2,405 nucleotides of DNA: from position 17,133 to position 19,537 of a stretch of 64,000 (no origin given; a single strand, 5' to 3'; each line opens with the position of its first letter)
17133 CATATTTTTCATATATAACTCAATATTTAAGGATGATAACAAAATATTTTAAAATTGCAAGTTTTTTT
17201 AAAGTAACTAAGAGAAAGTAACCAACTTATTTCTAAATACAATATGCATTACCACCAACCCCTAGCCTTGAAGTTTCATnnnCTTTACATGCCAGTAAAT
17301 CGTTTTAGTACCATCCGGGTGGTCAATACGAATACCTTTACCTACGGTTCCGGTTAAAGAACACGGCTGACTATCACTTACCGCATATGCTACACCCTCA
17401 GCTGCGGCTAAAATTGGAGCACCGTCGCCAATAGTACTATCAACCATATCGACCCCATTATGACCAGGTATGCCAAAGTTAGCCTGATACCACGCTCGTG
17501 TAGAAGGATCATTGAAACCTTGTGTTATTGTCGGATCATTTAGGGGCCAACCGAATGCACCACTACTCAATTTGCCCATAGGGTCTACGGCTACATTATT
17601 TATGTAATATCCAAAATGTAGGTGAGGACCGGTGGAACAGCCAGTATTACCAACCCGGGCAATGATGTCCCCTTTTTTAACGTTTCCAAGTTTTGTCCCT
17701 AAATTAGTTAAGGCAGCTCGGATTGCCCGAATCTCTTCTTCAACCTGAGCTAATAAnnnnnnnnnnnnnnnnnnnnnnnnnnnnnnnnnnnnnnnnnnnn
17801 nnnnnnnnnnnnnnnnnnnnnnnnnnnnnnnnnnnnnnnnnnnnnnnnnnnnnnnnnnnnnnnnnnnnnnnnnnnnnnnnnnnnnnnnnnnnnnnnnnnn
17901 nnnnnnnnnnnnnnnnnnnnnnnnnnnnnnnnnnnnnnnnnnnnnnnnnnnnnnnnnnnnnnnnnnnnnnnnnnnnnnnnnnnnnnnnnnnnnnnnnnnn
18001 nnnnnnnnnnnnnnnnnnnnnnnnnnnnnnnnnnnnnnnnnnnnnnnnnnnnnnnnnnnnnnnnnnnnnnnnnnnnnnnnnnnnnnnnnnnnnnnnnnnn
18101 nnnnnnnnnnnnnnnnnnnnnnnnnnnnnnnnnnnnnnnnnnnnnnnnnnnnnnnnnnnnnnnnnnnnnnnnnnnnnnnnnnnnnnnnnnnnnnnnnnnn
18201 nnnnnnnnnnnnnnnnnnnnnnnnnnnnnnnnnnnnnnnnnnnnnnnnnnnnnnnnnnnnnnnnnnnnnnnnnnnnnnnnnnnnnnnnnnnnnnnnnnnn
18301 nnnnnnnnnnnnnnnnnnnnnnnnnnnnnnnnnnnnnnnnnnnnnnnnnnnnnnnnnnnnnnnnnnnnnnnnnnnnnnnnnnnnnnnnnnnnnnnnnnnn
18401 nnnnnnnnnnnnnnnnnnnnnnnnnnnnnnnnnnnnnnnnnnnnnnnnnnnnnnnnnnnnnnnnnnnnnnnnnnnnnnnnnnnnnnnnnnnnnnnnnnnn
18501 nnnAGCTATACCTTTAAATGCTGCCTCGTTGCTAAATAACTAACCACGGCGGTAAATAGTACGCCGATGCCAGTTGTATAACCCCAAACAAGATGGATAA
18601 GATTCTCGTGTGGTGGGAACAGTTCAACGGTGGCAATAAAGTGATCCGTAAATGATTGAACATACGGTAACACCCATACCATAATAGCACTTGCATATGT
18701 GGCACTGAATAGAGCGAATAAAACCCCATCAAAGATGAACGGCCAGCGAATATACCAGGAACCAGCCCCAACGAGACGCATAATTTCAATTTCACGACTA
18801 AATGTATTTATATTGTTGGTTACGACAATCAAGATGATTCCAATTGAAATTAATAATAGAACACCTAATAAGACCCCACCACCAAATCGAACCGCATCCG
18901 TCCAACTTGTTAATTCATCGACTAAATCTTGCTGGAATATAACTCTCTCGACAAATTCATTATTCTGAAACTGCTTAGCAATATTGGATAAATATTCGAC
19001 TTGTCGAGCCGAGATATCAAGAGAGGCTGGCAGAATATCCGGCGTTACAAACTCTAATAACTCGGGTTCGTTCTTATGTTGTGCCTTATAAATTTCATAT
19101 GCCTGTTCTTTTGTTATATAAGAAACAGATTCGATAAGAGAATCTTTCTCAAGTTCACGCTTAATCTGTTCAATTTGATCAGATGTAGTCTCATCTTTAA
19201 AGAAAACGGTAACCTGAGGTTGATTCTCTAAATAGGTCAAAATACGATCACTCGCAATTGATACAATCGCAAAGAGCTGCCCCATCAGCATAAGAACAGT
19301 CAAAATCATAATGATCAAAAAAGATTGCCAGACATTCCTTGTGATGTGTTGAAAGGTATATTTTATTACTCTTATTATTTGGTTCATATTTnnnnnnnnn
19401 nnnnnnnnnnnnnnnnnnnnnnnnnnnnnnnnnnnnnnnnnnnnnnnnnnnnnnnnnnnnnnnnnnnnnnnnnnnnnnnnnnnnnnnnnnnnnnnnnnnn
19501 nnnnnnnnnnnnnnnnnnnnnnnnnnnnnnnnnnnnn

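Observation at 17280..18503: FtsEX partner peptidase with an apparently circularly permuted M23 (LytM) catalytic domain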

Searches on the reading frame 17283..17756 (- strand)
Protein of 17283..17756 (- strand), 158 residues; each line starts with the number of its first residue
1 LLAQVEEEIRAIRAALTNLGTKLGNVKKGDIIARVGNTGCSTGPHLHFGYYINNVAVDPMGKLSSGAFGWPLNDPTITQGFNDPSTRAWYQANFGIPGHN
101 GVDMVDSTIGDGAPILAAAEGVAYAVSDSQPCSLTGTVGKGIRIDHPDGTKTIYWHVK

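Call 6: find_homologous_proteins(query=window:17283-17756:-, max_evalue=0.001)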
Query seq(158 aa) (158 aa): 67 proteins with E <= 0.001 among 165 candidates.
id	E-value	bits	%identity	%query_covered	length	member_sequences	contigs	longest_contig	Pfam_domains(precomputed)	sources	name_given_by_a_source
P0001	7.4e-62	226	62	100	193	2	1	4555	PF01551.30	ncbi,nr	ncbi:peptidoglycan DD-metalloendopeptidase family protein, partial [candidate division WWE3 bacteriu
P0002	1.6e-49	186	62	81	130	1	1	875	PF01551.30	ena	-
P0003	2.9e-49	185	63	88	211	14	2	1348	PF01551.30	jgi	-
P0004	6.0e-45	171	59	88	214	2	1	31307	PF01551.30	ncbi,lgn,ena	ncbi:MAG TPA: peptidoglycan DD-metalloendopeptidase family protein [Candidatus Nanoarchaeia archaeon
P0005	4.7e-44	168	58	89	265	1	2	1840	PF01551.30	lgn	-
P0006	2.9e-36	143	50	95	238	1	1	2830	PF01551.30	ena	-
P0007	3.2e-36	143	50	100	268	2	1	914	PF01551.30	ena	-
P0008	2.0e-30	124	47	99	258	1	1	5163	PF01551.30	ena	-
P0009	1.1e-29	122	45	100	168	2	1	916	PF01551.30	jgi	-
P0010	1.9e-29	121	44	99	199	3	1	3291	PF01551.30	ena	-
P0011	3.2e-17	81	33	100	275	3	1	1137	PF01551.30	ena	-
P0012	1.8e-13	69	50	34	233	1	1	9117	PF01551.30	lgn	-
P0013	2.4e-10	59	30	100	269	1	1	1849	PF01551.30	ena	-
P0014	1.4e-9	56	58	27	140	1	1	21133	PF01551.30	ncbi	-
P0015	3.3e-9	55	55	32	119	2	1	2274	PF01551.30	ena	-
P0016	5.4e-9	54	51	34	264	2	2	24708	PF01551.30,PF18421.8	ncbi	-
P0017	8.9e-9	54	58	27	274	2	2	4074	PF01551.30,PF11741.14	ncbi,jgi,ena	-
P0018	2.4e-8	52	40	51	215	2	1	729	PF01551.30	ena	-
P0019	1.3e-7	50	56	25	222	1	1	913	PF01551.30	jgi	jgi:murein DD-endopeptidase MepM/ murein hydrolase activator NlpD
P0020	1.8e-7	49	74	17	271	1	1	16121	PF01551.30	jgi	jgi:hypothetical protein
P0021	2.1e-7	49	66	24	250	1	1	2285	PF01551.30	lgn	-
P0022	2.2e-7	49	48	36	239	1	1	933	PF01551.30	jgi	jgi:murein DD-endopeptidase MepM/ murein hydrolase activator NlpD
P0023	5.5e-7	48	58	30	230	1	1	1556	PF01551.30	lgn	-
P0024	8.4e-7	47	62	25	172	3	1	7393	PF01551.30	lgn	-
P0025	9.3e-7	47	76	16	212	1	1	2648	PF01551.30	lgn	-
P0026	1.0e-6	47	60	22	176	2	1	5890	PF01551.30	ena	-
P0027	1.8e-6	46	72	16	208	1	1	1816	PF01551.30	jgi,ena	jgi:murein DD-endopeptidase MepM/ murein hydrolase activator NlpD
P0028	2.1e-6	46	58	30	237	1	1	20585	PF01551.30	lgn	-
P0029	2.5e-6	46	50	28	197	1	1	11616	PF01551.30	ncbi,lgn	-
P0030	2.6e-6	46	62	25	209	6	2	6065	PF01551.30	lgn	-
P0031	4.0e-6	45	41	39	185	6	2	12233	PF01551.30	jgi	-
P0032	4.2e-6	45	59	22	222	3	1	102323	PF01551.30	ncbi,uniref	ncbi:M23 family metallopeptidase [Flavobacterium sp. ARAG 55.4]|uniref:M23 family metallopeptidase n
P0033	5.2e-6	45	45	36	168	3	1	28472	PF01551.30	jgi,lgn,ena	-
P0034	7.0e-6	44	42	32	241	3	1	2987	PF01551.30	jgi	jgi:murein DD-endopeptidase MepM/ murein hydrolase activator NlpD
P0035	7.4e-6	44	34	56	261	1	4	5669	PF01551.30,PF01471.24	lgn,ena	-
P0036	1.9e-5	43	38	28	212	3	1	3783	PF01551.30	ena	-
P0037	2.2e-5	43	42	35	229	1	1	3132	PF01551.30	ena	-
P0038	4.1e-5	42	68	22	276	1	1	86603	PF01551.30,PF18421.8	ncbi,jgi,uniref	ncbi:Peptidase, M23/M37 family [hydrothermal vent metagenome]|uniref:Peptidase, M23/M37 family n=1 T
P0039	4.1e-5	42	55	24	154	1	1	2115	PF01551.30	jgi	jgi:murein DD-endopeptidase MepM/ murein hydrolase activator NlpD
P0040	4.1e-5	42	48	34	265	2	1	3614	PF01551.30,PF10135.15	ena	-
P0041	4.9e-5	41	58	30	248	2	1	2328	PF01551.30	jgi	-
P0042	6.5e-5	41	45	39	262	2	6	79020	PF01551.30,PF10135.15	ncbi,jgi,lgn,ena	jgi:murein DD-endopeptidase MepM/ murein hydrolase activator NlpD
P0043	8.2e-5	41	49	23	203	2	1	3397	PF01551.30,PF01476.27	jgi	jgi:murein DD-endopeptidase MepM/ murein hydrolase activator NlpD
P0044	9.8e-5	41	41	35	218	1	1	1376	PF01551.30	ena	-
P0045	1.1e-4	40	45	35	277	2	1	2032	PF01551.30,PF23446.2,PF01476.27,PF23473.2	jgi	-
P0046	1.3e-4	40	59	25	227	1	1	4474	PF01551.30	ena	-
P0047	1.4e-4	40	43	34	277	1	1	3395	PF01551.30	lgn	-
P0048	1.4e-4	40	47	38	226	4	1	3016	PF01551.30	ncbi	-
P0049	1.5e-4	40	49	27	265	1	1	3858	PF01551.30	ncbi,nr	ncbi:MAG: M23 family metallopeptidase, partial [Cyanobacteriota bacterium]|nr:M23 family metallopept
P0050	1.7e-4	40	70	17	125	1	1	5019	PF01551.30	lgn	-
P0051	2.3e-4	39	48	34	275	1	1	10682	PF01551.30,PF10135.15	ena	-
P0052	2.4e-4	39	50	34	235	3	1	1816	PF01551.30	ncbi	-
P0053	2.5e-4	39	48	34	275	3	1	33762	PF01551.30,PF10135.15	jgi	-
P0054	2.5e-4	39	39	37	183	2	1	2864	PF01551.30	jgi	jgi:murein DD-endopeptidase MepM/ murein hydrolase activator NlpD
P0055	2.6e-4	39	53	27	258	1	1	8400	PF01551.30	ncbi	ncbi:MAG: peptidoglycan DD-metalloendopeptidase family protein, partial [Deferribacterales bacterium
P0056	2.8e-4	39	55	23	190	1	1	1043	PF01551.30,PF01476.27,PF23473.2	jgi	jgi:murein DD-endopeptidase MepM/ murein hydrolase activator NlpD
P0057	2.9e-4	39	59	22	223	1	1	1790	PF01551.30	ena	-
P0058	2.9e-4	39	52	29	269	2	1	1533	PF01551.30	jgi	jgi:murein DD-endopeptidase MepM/ murein hydrolase activator NlpD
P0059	3.4e-4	39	48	34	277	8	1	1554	PF01551.30,PF10135.15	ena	-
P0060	5.1e-4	38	50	26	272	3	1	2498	PF01551.30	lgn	-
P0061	5.8e-4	38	52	30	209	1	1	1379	PF01551.30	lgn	-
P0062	6.3e-4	38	39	37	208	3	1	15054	PF01551.30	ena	-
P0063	6.9e-4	38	39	37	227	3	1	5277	PF01551.30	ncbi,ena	-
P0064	8.5e-4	37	67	16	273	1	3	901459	PF01551.30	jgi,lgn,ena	-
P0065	9.1e-4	37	51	25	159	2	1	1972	PF01551.30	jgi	jgi:murein DD-endopeptidase MepM/ murein hydrolase activator NlpD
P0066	9.4e-4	37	48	34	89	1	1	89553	PF01551.30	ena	-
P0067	9.6e-4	37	63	25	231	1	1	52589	PF01551.30,PF01476.27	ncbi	-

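Call 10: search_protein_families(library=pfam, proteins=[window:17283-17702:-], max_evalue=0.01)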
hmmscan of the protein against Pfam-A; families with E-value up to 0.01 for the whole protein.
seq(140 aa): 1 family
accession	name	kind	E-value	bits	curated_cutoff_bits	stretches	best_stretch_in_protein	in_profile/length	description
PF01551.29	Peptidase_M23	-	3.6e-18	66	28.7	2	7-41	62-96/96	Peptidase family M23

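Call 21: find_related_loci(query=A1, collection=genome_contigs, flank=5000)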
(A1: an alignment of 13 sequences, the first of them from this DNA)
Query A1 (158 aa) in genome_contigs; peptide patterns used: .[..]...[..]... (x = any residue, [..] = any of these).
600 stretches matched a pattern (row limit reached: there are more); 520 encode a relative of the query (tblastn E <= 1e-3); the best 80 are kept; 80 distinct loci.
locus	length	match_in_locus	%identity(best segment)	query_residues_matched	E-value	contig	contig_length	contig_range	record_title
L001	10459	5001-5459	56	1-158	7e-53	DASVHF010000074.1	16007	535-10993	MAG TPA_asm: Candidatus Nanoarchaeia archaeon isolate SMAG_U2959 k141_233915, whole genome shotgun sequence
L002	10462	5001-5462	52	2-158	2e-43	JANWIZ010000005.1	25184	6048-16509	MAG: Patescibacteria group bacterium isolate CRAIB_MAG54 c_000000002392, whole genome shotgun sequence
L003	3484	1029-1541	40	1-157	7e-33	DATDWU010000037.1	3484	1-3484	MAG TPA_asm: Patescibacteria group bacterium isolate SMAG_U8120 k141_2129587, whole genome shotgun sequence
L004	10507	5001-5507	42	1-157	5e-32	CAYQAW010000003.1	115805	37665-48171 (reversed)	MAG TPA_asm: uncultured Gammaproteobacteria bacterium isolate binchicken_co251_588 genome assembly, contig: NODE_257_len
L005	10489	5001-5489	41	2-157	4e-32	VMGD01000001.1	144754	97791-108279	MAG: Microgenomates group bacterium Gr01-1014_7 G01um10147_scaffold_25, whole genome shotgun sequence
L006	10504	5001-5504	40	1-157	9e-32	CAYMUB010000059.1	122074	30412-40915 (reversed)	MAG TPA_asm: uncultured Gammaproteobacteria bacterium isolate binchicken_co203_488 genome assembly, contig: k141_370093,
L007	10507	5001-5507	40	1-157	3e-31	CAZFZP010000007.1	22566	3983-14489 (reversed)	MAG TPA_asm: uncultured Gammaproteobacteria bacterium isolate SRP050083_co3_227 genome assembly, contig: NODE_1625_lengt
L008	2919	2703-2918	67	1-72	2e-29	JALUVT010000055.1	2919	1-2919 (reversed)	MAG: bacterium isolate 128-326_metabat2_scaf2bin.069_VB 128-326_scaffold_22301_c1, whole genome shotgun sequence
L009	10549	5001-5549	37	1-157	2e-29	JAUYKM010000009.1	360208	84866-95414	MAG: Candidatus Daviesbacteria bacterium isolate C24_metabat.bin.195_sub C24_k141_65138, whole genome shotgun sequence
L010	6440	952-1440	37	2-157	8e-29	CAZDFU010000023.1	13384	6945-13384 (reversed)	MAG TPA_asm: uncultured Gammaproteobacteria bacterium isolate binchicken_co251_985 genome assembly, contig: NODE_6417_le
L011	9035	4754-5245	38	1-157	4e-28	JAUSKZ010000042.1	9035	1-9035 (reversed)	MAG: Candidatus Daviesbacteria bacterium isolate E14_metabat.bin.89 E14_k141_661017, whole genome shotgun sequence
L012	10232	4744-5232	36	3-157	4e-27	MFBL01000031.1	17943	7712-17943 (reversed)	MAG: Candidatus Curtissbacteria bacterium RIFCSPHIGHO2_12_FULL_41_17 rifcsphigho2_12_scaffold_35911, whole genome shotgu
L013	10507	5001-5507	37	1-157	3e-25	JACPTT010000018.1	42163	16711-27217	MAG: Candidatus Levyibacteriota bacterium isolate NC_groundwater_739_Ag_S-0.65um_41_9 S37_SO-6_scaffold_187511, whole ge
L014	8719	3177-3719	33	2-158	7e-23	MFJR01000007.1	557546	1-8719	MAG: Candidatus Gottesmanbacteria bacterium RIFCSPLOWO2_01_FULL_39_12b rifcsplowo2_01_scaffold_21, whole genome shotgun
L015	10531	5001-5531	31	1-158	8e-22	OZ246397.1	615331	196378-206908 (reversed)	MAG: uncultured Gammaproteobacteria bacterium isolate SRP068000_co4_68 genome assembly, chromosome: 1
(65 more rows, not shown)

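Call 25: predict_structure(alignment_id=A1)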
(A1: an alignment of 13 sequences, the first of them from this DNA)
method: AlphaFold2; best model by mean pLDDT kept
length: 158 residues; sequences in the alignment: 13
mean_pLDDT: 91.7   pTM: 0.83
mean pLDDT of the five models: 91.7, 91.6, 91.6, 90.5, 88.4
residues with pLDDT >= 90: 113; 70-90: 37; 50-70: 8; < 50: 0
segments of 3 or more residues with pLDDT < 50: none
pLDDT, mean of each block of 10 residues (from residue 1): 75 69 97 94 94 95 97 97 90 88 97 98 94 89 97 96
secondary structure, 60 per line:
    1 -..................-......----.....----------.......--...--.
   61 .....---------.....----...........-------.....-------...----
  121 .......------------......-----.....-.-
elements in order: H2-19 E21-26 E31-35 E46-52 E55-57 H60-65 E75-79 H84-94 E102-106 E114-116 E121-127 E140-145 E151-155

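Call 48: search_protein_representatives(alignment_id=A1)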
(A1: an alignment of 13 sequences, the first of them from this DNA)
Query: 13 sequences, 248 profile positions. Proteins with E-value up to 0.001 (for the whole library): 122251; up to 1e-10: 38881; up to 1e-30: 291. The best 150 are listed.
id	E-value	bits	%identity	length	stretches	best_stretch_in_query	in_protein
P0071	2.1e-95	335.4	-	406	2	4-248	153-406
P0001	8.8e-91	320.3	-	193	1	59-248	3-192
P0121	1.2e-89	316.6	-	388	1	4-247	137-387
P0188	5.8e-87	307.8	-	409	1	3-248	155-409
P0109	4.5e-84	298.3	-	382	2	4-248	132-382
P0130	1.1e-82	293.8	-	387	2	4-248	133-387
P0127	8.7e-81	287.5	-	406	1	3-248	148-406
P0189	5.0e-79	281.8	-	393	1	3-247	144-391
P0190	7.9e-79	281.1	-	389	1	4-247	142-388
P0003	8.1e-78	277.8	-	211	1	89-248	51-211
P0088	6.5e-77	274.9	-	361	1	45-248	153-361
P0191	5.1e-76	271.9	-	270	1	3-247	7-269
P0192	6.9e-75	268.2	-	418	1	3-247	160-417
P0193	3.8e-73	262.5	-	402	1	3-247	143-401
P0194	4.0e-73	262.4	-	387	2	4-248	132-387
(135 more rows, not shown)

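Call 58: find_encoding_contigs(protein=P0004, flank=6000, max_places=2)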
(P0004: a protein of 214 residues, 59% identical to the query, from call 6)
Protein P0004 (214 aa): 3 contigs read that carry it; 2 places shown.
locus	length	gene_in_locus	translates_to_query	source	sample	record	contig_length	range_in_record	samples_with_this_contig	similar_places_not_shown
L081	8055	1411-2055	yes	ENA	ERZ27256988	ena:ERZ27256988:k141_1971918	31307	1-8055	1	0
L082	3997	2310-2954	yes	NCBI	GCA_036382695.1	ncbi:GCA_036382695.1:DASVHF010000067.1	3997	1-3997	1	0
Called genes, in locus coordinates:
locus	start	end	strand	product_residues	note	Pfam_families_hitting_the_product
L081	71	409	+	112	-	PF23477:zf_Tbcl_2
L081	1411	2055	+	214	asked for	PF01551:Peptidase_M23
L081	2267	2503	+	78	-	PF02604:PhdYeFM_antitox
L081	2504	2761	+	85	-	PF15738:YafQ_toxin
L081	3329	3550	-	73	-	-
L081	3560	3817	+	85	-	PF02604:PhdYeFM_antitox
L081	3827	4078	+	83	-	PF05016:ParE_toxin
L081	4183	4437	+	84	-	PF09962:DUF2196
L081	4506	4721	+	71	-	-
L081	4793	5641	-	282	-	-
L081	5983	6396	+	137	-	PF00164:Ribosom_S12_S23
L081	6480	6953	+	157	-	PF00177:Ribosomal_S7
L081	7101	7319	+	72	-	-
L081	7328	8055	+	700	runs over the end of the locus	PF00009:GTP_EFTU, PF22042:EF-G_D2, PF03144:GTP_EFTU_D2, PF14492:EFG_III, PF16658:RF3_C (weak), PF03764:EFG_IV, PF00679:EFG_C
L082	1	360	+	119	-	?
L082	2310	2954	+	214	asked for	PF01551:Peptidase_M23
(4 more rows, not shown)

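Call 60: fold_search(model_id=the predicted structure, library=pdb)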
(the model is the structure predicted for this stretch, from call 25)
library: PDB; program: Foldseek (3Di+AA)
matches with E <= 10: 349; with E <= 0.001: 0
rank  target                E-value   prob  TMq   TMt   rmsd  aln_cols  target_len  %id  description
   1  4ut5_A                2.3e-01  0.12  0.20  0.25  13.3       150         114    9  Crystal structure of the LecB lectin from Pseudomonas aeruginosa strain PA7 in complex with lewis a tetrasaccharide (released 2015-07-22)
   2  2jdu_A                2.3e-01  0.11  0.20  0.24  12.3       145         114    8  Mutant (G24N) of Pseudomonas aeruginosa lectin II (PA-IIL) complexed with methyl-a-L-fucopyranoside (released 2007-06-12)
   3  1ous_A                3.2e-01  0.09  0.19  0.24  12.1       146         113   12  Lecb (PA-LII) calcium-free (released 2003-09-09)
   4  5uu5_A                4.4e-01  0.02  0.11  0.05  23.3       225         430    7  Bacteriophage P22 mature virion capsid protein (released 2017-03-15)
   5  4kkt_D                4.7e-01  0.02  0.13  0.09  21.9       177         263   10  Crystal Structure of BesA (P21 form) (released 2013-07-10)
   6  8gn5_A                6.9e-01  0.02  0.13  0.06  22.4       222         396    6  Designed pH-responsive P22 VLP (released 2024-01-31)
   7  3ijt_B                7.3e-01  0.03  0.15  0.16  14.1       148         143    9  Structural Characterization of SMU.440, a Hypothetical Protein from Streptococcus mutans (released 2009-08-25)
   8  9v6e_B                7.7e-01  0.12  0.17  0.08  12.5        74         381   16  Cryo-EM structure of human full length KICSTOR complex (state 1) (released 2025-11-12)
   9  2jdm_A                8.6e-01  0.06  0.19  0.24  13.3       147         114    9  Mutant (S22A) of Pseudomonas aeruginosa lectin II (PA-IIL) complexed with methyl-a-L-fucopyranoside (released 2007-06-12)
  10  6pdk                  9.1e-01  0.06  0.19  0.13  17.2       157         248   11  The Structure of Smlt3025, an immunity protein of the Stenotrophomonas maltophilia type IV secretion system (released 2019-09-04)
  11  1uqx                  9.1e-01  0.06  0.19  0.23  12.4       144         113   11  Ralstonia solanacearum lectin (RS-IIL) in complex with alpha-methylmannoside (released 2004-04-28)
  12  4kkt_B                9.6e-01  0.01  0.13  0.09  21.9       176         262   10  Crystal Structure of BesA (P21 form) (released 2013-07-10)
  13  3v11_A                1.0e+00  0.03  0.12  0.07  13.3       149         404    7  Structure of the ternary initiation complex AIF2:GDPNP:methionylated initiator TRNA (released 2012-03-28)
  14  2w27_A                1.1e+00  0.23  0.17  0.07   3.0        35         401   11  CRYSTAL STRUCTURE OF THE BACILLUS SUBTILIS YKUI PROTEIN, WITH AN EAL DOMAIN, IN COMPLEX WITH SUBSTRATE C-DI-GMP AND CA (released 2009-02-24)
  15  3h2d_B                1.1e+00  0.06  0.20  0.20  12.5       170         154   10  Crystal structure of a chemotactic chec-like protein (so_3915) from shewanella oneidensis mr-1 at 1.86 A resolution (released 2009-04-28)
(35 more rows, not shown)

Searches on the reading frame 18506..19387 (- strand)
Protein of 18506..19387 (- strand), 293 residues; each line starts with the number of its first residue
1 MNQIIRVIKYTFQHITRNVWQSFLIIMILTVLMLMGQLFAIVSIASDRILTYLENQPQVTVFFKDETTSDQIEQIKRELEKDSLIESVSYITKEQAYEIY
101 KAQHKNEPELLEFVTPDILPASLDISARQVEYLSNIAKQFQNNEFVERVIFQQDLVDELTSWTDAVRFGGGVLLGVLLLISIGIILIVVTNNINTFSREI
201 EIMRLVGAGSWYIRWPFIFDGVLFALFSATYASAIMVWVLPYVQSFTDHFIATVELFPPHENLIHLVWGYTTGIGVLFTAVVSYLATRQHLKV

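Call 3: search_protein_families(library=pfam, proteins=[window:18506-19387:-], max_evalue=1)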
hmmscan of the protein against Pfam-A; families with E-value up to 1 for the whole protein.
window:18506-19387:- (293 aa): 4 families
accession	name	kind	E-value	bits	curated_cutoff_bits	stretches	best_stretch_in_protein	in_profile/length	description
PF18075.7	FtsX_ECD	-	1.4e-21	77.3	23.5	1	58-149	2-96/96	FtsX extracellular domain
PF02687.27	FtsX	-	3.7e-10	40.3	25.5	1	172-286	2-111/120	FtsX-like permease C-terminal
PF14252.11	DUF4347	-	0.15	12.2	24.6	1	57-149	20-113/164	Domain of unknown function (DUF4347)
PF06422.18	PDR_CDR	-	0.17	12.2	20.5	1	8-44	35-71/92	CDR ABC transporter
